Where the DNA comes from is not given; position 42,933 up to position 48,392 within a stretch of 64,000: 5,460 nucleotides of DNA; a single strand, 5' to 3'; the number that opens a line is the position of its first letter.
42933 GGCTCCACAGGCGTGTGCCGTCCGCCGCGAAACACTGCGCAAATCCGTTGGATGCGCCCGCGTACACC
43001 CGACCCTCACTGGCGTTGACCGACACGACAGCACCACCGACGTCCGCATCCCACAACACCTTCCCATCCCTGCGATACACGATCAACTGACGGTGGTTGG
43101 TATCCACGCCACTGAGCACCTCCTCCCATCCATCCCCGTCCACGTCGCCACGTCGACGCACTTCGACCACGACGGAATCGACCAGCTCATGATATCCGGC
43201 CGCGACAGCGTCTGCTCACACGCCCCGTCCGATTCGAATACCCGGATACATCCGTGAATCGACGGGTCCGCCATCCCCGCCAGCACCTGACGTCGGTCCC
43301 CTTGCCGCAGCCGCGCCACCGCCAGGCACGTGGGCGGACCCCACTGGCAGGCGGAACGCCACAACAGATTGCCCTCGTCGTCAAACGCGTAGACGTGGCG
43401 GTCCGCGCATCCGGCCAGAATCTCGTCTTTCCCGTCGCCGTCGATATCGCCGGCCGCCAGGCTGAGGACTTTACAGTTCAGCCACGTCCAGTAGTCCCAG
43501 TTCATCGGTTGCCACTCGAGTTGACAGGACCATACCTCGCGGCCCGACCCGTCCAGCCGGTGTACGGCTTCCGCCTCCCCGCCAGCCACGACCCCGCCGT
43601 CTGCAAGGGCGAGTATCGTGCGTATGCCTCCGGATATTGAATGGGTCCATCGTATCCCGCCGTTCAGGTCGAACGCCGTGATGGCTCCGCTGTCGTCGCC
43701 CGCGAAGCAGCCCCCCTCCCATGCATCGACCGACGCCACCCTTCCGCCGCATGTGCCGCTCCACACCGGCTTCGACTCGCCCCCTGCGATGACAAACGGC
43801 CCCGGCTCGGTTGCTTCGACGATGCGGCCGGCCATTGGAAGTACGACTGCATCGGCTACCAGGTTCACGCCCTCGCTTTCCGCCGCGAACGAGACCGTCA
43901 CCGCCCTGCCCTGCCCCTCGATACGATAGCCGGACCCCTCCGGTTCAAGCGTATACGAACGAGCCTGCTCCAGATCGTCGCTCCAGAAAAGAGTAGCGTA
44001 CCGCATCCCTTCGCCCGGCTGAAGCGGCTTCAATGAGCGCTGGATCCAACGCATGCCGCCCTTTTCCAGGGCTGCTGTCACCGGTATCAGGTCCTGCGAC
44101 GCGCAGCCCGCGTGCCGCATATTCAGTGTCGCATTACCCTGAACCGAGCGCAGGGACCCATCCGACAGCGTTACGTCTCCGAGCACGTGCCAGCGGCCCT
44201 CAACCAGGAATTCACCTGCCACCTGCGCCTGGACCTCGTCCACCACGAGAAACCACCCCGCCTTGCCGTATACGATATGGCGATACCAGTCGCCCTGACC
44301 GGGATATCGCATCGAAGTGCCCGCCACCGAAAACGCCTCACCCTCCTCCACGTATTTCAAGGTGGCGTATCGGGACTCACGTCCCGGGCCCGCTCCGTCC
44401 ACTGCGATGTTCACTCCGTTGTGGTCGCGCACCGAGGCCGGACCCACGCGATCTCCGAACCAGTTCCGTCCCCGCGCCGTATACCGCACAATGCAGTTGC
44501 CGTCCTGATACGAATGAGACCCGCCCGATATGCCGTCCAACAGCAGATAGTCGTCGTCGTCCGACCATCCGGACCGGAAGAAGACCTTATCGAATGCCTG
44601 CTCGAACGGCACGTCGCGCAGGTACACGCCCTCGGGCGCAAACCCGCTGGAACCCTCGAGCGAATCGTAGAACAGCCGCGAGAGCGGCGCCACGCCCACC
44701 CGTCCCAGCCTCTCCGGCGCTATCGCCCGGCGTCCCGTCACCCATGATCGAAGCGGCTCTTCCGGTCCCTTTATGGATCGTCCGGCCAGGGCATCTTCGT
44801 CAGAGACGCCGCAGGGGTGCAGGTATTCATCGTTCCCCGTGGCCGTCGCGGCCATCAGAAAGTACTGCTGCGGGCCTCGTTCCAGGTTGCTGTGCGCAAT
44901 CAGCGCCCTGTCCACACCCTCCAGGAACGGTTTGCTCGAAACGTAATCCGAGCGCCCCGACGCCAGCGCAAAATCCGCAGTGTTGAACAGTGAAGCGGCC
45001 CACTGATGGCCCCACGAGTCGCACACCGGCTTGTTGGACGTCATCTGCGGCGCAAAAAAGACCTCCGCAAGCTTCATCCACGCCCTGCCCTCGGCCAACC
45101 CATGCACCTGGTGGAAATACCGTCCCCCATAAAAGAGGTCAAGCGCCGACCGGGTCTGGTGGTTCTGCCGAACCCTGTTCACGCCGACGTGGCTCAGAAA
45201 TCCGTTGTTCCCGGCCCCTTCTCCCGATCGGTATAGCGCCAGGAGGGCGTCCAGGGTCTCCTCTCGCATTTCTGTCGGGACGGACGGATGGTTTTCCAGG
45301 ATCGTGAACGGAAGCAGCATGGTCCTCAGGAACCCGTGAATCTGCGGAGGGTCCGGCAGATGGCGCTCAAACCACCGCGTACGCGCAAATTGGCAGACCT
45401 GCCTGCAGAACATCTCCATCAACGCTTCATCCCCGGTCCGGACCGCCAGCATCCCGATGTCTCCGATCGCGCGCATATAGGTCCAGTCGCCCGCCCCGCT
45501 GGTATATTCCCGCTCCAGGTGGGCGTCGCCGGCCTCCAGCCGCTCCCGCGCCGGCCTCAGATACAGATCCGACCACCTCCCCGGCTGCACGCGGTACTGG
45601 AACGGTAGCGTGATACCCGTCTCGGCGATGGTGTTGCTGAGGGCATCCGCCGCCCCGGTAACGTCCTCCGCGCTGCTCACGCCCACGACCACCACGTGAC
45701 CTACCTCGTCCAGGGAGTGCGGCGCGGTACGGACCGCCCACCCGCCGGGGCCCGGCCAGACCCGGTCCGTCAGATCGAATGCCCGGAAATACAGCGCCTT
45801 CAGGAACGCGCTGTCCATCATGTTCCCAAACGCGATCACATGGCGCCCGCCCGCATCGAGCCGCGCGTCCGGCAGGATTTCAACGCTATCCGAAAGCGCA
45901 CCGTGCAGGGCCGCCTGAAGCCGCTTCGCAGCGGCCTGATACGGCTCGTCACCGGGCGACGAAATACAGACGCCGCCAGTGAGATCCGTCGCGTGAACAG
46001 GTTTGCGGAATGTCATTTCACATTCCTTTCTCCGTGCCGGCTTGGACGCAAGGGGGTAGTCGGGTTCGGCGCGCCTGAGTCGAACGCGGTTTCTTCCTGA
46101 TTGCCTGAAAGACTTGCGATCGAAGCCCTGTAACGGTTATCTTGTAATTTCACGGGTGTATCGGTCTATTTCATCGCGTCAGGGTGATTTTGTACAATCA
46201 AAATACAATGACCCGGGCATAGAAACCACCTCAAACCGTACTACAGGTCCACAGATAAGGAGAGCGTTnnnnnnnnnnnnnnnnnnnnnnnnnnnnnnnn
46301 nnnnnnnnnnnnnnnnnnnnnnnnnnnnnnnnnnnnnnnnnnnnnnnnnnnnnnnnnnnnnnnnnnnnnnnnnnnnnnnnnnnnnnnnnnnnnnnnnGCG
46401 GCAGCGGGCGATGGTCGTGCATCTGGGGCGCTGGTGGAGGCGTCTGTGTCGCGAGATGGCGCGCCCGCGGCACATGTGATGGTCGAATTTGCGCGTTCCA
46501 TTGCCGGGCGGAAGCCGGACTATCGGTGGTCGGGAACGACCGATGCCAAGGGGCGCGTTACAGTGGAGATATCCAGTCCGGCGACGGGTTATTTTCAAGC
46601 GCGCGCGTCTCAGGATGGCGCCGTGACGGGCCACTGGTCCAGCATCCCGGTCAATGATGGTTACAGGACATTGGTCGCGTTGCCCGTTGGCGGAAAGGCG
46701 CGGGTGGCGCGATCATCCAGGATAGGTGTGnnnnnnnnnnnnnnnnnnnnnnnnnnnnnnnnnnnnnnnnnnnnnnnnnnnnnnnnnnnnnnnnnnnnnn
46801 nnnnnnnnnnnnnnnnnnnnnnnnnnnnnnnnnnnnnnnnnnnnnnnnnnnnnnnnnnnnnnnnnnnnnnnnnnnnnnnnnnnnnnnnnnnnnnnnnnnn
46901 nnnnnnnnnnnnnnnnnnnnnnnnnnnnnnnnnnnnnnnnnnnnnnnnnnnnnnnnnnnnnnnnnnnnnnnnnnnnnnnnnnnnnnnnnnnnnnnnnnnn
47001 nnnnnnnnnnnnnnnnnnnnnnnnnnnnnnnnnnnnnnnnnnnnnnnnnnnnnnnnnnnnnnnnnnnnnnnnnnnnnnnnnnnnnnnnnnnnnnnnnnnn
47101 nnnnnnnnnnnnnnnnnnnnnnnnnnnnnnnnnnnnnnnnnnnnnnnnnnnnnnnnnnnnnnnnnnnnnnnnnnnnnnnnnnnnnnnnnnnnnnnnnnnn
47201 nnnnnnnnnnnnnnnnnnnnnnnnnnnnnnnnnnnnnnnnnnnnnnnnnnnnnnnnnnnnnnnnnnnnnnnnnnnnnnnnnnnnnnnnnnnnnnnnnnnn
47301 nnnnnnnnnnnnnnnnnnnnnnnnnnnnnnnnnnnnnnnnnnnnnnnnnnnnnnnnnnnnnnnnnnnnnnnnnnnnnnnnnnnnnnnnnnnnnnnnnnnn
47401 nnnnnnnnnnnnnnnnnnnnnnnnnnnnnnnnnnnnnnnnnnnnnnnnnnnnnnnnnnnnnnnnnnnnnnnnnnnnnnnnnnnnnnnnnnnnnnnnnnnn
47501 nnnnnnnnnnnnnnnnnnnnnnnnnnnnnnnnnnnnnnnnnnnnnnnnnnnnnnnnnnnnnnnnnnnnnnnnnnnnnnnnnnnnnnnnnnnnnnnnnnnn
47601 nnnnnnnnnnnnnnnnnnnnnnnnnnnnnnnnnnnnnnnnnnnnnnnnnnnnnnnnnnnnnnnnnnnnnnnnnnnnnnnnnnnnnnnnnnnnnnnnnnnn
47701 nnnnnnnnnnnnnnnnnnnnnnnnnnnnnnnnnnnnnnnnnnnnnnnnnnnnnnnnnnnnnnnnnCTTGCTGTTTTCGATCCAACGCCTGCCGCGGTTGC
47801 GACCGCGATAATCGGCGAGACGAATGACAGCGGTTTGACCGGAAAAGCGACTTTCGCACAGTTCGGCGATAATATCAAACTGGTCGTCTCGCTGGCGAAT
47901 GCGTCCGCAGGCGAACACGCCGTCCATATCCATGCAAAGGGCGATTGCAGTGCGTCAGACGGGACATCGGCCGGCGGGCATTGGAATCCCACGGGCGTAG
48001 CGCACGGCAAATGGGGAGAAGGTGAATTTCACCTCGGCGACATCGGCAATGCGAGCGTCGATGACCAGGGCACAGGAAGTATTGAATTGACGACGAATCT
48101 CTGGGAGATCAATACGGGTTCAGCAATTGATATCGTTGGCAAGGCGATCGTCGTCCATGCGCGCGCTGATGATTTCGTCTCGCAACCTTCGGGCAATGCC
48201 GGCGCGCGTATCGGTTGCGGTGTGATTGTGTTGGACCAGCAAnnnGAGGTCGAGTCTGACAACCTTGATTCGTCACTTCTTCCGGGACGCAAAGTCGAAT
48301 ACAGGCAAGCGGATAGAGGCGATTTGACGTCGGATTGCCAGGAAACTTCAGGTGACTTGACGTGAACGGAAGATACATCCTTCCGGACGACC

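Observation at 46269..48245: Fusion of a LivK-like periplasmic binding protein with Cu,Zn superoxide dismutase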

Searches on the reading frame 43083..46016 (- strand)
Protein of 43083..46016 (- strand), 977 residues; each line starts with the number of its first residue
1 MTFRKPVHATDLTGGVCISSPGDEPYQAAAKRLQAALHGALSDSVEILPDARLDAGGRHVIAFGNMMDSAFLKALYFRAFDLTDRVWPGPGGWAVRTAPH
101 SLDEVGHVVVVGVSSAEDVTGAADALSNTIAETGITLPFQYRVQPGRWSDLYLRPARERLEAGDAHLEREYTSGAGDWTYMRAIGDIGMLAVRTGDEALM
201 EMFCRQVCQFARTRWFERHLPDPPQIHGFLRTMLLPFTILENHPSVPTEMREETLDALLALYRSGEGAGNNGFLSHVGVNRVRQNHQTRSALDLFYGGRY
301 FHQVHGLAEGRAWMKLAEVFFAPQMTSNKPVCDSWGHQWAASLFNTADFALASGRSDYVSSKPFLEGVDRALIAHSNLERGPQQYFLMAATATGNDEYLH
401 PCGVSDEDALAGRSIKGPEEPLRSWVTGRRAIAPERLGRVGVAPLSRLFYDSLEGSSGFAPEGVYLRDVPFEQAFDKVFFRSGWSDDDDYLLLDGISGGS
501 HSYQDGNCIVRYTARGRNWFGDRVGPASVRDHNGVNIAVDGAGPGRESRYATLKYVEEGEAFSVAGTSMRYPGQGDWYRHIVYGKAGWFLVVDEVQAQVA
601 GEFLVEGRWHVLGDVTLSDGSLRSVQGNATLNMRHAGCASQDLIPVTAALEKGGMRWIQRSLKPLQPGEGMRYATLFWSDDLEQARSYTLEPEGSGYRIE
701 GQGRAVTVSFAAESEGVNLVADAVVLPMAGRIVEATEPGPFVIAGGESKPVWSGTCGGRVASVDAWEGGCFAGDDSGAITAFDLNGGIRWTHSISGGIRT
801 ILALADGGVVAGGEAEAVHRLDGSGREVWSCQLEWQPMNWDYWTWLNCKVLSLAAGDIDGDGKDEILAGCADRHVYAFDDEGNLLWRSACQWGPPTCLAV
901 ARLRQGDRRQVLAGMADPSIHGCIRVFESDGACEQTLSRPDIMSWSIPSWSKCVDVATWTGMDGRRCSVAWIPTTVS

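Call 50: search_protein_families(library=pfam, proteins=[window:43083-46016:-], max_evalue=0.0001)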
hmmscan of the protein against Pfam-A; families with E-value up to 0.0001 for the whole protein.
window:43083-46016:- (977 aa): 3 families
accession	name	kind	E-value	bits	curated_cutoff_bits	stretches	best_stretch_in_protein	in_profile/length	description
PF25292.1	Beta-prop_CGLA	-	1.1e-09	38.7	26.8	1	853-921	34-100/316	Lambda-carrageenase beta-propeller domain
PF13360.13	PQQ_2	-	1.9e-06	28.2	27.6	1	767-909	33-164/233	Outer membrane protein assembly factor BamB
PF13570.13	Beta-prop_ACSF4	-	4.6e-05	23.4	133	1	748-892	123-255/329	Beta-alanine-activating enzyme, beta-propeller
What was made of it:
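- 43083..46016 (-): Upstream flanking giant paralogue (context only, not part of the system). It carries PQQ_2 and lambda-carrageenase-type beta-propeller hits (call 50).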

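Call 55: search_protein_families(library=ncbifam, proteins=[window:43083-46016:-], max_evalue=0.01)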
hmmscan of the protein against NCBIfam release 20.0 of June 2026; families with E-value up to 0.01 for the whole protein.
window:43083-46016:- (977 aa): 0 families

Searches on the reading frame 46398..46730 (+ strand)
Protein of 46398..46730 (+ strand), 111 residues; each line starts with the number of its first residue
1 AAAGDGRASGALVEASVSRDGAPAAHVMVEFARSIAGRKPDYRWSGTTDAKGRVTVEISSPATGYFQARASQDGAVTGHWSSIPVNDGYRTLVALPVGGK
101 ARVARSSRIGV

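Call 75: predict_structure(alignment_id=A5)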
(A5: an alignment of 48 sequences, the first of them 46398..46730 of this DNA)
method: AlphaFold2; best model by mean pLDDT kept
length: 111 residues; sequences in the alignment: 48
mean_pLDDT: 90.7   pTM: 0.82
mean pLDDT of the five models: 90.7, 89.8, 89.2, 83.5, 66.4
residues with pLDDT >= 90: 94; 70-90: 7; 50-70: 4; < 50: 6
segments of 3 or more residues with pLDDT < 50: 1-6
pLDDT, mean of each block of 10 residues (from residue 1): 51 97 97 93 97 95 95 96 95 96 91 53
secondary structure, 60 per line:
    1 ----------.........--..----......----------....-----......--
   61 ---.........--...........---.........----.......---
elements in order: E11-19 E28-33 E44-47 E53-58 E64-72 E75-85 E89-97 E102-108

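Call 77: fold_search(model_id=the predicted structure, library=pdb)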
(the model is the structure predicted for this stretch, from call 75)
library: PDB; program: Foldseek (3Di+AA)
matches with E <= 10: 1687; with E <= 0.001: 46
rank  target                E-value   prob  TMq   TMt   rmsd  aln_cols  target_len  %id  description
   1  5ezp_E                1.9e-04  1.00  0.49  0.46   6.0       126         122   15  Human transthyretin (TTR) complexed with 4-hydroxy-chalcone (released 2016-01-27)
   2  6gnm_C                2.4e-04  1.00  0.45  0.44   5.8       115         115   18  Crystal Structure Of Sea Bream Transthyretin in complex with 2,2',4,4'-tetrahydroxybenzophenone (BP2) (released 2018-07-11)
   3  8jnu_A                3.0e-04  1.00  0.50  0.49   5.4       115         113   16  Crystal structure of V30G mutated human transthyretin (released 2024-04-17)
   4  5ezp_B                3.3e-04  1.00  0.50  0.48   5.9       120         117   17  Human transthyretin (TTR) complexed with 4-hydroxy-chalcone (released 2016-01-27)
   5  1bzd_A                3.7e-04  1.00  0.51  0.47   5.6       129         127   15  TERTIARY STRUCTURES OF THREE AMYLOIDOGENIC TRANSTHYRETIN VARIANTS AND IMPLICATIONS FOR AMYLOID FIBRIL FORMATION (released 1998-11-04)
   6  8jqw_A                3.9e-04  1.00  0.53  0.53   5.1       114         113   17  Crystal structure of V30I mutated human transthyretin (released 2024-04-17)
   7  4pwh_B                4.4e-04  1.00  0.54  0.53   5.0       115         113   16  Crystal structure of V30M mutant human transthyretin complexed with caffeic acid 1,1-dimethylallyl ester (released 2014-11-26)
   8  5dej_B                4.6e-04  1.00  0.49  0.48   5.5       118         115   17  Transthyretin natural mutant A19D (released 2016-08-31)
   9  1sn0_D                4.6e-04  1.00  0.41  0.41   6.1       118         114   19  Crystal Structure Of Sea Bream Transthyretin in complex with thyroxine At 1.9A Resolution (released 2004-08-03)
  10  2trh_A                4.9e-04  1.00  0.50  0.46   5.3       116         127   16  TERTIARY STRUCTURES OF THREE AMYLOIDOGENIC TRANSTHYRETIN VARIANTS AND IMPLICATIONS FOR AMYLOID FIBRIL FORMATION (released 1997-04-21)
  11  1f86_A                5.1e-04  1.00  0.47  0.45   5.8       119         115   16  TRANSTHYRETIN THR119MET PROTEIN STABILISATION (released 2001-06-29)
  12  1sn0_B                5.1e-04  1.00  0.42  0.41   6.2       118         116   18  Crystal Structure Of Sea Bream Transthyretin in complex with thyroxine At 1.9A Resolution (released 2004-08-03)
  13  1thc_B                5.1e-04  1.00  0.41  0.40   6.4       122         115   17  CRYSTAL STRUCTURE DETERMINATION AT 2.3A OF HUMAN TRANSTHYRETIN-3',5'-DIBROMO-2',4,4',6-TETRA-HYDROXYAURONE COMPLEX (released 1993-07-15)
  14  5fw7_A                5.4e-04  1.00  0.51  0.49   5.7       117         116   16  Structure of human transthyretin mutant A109V (released 2017-03-08)
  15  2b9a_A                5.4e-04  1.00  0.45  0.46   5.7       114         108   17  Human transthyretin (TTR) complexed with diflunisal analogues- TTR.3',5'-difluorobiphenyl-4-carboxylic acid (released 2005-10-25)
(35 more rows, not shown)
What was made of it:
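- On Transthyretin-like / carboxypeptidase-regulatory-like beta-sandwich: The best matches are transthyretins at TM about 0.5 and E about 2e-4 (calls 75, 77).
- Checked: It models confidently (pLDDT 90.7) with 8 strands, and its best fold matches are transthyretins (TM about 0.5, E about 2e-4) (calls 75, 77).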

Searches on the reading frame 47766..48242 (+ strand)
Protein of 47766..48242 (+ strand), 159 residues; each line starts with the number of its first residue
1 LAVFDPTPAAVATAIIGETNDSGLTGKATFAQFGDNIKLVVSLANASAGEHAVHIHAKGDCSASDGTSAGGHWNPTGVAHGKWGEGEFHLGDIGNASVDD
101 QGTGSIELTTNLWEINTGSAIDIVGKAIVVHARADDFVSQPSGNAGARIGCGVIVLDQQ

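Call 26: search_protein_representatives(protein=window:47766-48242:+)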
Query: 159 residues. Proteins with E-value up to 0.001 (for the whole library): 8253; up to 1e-10: 3872; up to 1e-30: 159. The best 150 are listed.
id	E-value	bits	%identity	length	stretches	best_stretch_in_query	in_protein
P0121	5.9e-133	455.3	47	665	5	6-155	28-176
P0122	3.0e-120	414.0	38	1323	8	8-154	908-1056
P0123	1.6e-118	408.4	35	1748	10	36-155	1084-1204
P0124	1.7e-115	398.5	35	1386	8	11-154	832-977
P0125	1.3e-108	376.1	48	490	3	9-155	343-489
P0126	1.2e-105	366.5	35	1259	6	5-154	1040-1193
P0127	5.7e-97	338.3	36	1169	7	44-156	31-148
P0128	3.3e-89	313.1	35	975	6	15-154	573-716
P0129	2.5e-79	281.0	37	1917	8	15-154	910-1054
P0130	9.9e-76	269.3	41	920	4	15-154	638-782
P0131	3.4e-74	264.3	39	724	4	9-156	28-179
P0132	5.0e-74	263.7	37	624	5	6-155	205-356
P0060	3.6e-73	260.9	82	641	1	11-157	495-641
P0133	1.3e-72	259.2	79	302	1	8-157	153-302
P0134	2.2e-72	258.4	40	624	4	6-159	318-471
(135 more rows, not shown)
